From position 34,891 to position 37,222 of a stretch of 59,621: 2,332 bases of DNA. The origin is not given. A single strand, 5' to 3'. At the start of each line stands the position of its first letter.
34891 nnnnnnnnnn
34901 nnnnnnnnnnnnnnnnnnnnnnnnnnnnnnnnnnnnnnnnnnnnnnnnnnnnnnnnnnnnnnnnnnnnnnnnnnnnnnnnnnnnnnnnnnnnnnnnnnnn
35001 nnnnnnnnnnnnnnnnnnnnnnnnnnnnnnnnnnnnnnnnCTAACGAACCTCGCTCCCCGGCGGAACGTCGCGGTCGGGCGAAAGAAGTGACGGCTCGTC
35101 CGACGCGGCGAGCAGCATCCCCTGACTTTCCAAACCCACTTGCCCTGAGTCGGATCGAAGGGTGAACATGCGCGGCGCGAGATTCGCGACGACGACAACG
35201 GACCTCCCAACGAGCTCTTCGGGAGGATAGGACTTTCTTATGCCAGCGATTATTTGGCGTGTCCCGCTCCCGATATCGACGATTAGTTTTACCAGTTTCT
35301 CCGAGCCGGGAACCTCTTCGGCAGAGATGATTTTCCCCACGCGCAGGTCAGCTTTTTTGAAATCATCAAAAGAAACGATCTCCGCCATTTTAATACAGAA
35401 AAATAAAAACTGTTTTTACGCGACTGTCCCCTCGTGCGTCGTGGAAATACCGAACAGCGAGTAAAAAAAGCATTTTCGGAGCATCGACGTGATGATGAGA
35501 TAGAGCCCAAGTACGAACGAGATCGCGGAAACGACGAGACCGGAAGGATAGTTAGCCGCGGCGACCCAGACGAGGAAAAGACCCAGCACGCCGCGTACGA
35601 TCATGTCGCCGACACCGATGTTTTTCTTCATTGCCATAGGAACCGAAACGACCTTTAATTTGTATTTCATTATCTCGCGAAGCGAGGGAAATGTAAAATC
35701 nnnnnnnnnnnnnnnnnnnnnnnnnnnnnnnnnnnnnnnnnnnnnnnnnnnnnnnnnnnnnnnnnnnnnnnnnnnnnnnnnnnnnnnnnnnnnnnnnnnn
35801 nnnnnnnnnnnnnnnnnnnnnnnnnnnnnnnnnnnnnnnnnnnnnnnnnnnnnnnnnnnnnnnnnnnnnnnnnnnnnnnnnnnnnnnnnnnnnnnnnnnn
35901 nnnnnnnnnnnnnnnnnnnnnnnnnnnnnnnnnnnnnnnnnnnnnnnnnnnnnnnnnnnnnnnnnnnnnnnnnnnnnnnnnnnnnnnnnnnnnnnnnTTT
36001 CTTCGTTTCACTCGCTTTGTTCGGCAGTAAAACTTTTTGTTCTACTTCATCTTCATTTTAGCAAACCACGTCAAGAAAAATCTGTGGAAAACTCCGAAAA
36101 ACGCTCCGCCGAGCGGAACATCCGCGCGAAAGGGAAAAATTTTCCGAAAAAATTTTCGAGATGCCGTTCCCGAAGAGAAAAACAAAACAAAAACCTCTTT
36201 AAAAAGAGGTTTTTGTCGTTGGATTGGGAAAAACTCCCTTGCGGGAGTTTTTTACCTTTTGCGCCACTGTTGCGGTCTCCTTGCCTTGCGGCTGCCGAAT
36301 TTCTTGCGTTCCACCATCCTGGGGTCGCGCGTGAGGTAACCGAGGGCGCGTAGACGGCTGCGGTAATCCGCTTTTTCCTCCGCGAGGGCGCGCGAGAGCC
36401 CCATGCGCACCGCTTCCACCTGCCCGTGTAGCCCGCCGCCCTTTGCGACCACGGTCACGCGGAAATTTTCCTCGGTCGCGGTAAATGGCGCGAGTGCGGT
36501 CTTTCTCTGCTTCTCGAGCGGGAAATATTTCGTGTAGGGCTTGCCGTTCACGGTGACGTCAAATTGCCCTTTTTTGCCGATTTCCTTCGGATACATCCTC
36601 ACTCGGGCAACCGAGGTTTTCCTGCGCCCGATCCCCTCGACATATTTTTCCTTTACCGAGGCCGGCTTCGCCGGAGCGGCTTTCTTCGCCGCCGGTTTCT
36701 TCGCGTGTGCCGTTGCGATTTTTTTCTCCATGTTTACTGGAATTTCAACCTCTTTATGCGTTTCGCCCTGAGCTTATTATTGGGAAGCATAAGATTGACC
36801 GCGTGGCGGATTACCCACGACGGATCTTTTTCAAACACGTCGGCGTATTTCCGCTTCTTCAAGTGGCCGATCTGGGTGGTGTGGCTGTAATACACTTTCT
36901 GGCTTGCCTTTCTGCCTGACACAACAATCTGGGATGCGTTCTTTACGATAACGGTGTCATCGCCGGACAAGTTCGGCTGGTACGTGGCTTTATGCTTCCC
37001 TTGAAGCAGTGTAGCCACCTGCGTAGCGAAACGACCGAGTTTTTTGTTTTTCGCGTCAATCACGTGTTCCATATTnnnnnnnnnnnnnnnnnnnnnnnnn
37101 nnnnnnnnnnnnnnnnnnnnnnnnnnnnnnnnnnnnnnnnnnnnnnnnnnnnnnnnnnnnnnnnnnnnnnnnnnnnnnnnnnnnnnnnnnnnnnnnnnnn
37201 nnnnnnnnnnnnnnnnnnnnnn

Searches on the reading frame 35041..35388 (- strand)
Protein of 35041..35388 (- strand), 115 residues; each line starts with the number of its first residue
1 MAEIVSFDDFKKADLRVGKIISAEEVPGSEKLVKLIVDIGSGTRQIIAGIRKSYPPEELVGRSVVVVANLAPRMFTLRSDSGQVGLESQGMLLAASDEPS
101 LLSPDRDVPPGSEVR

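Call 82: search_protein_families(library=pfam, proteins=[window:35041-35388:-], max_evalue=0.00001)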
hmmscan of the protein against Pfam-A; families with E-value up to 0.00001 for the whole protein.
window:35041-35388:- (115 aa): 1 family
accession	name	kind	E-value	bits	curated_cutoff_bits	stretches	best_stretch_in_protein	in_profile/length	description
PF01588.26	tRNA_bind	-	3e-27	95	27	1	15-112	1-95/96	Putative tRNA binding domain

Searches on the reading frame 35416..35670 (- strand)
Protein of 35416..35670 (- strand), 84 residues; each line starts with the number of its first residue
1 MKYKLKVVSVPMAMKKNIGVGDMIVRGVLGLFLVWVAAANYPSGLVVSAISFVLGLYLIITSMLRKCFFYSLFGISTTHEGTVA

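Call 82: search_protein_families(library=pfam, proteins=[window:35416-35670:-], max_evalue=0.00001)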
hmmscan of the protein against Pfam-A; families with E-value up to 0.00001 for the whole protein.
window:35416-35670:- (84 aa): 1 family
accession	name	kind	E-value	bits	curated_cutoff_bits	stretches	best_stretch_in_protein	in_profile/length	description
PF11127.14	YgaP-like_TM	-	3.8e-12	46.6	25.3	1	14-79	1-64/66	Inner membrane protein YgaP-like, transmembrane domain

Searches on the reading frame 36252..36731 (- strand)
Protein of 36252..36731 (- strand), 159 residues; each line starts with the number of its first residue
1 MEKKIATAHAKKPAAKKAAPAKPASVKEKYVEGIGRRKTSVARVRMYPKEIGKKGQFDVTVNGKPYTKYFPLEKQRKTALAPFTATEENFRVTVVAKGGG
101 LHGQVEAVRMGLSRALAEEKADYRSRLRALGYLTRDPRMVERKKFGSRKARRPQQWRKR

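Call 82: search_protein_families(library=pfam, proteins=[window:36252-36731:-], max_evalue=0.00001)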
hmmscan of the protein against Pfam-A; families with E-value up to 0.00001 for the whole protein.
window:36252-36731:- (159 aa): 1 family
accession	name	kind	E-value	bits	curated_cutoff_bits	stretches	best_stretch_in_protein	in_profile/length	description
PF00380.25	Ribosomal_S9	-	7.4e-38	130.2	22.5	1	35-159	1-121/121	Ribosomal protein S9/S16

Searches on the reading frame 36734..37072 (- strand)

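Call 82: search_protein_families(library=pfam, proteins=[window:36734-37072:-], max_evalue=0.00001)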
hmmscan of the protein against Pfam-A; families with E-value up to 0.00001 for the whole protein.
window:36734-37072:- (112 aa): 1 family
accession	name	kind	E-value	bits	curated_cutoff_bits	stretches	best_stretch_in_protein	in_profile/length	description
PF00572.24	Ribosomal_L13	-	8.7e-38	129.5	23.8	1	2-110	3-111/119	Ribosomal protein L13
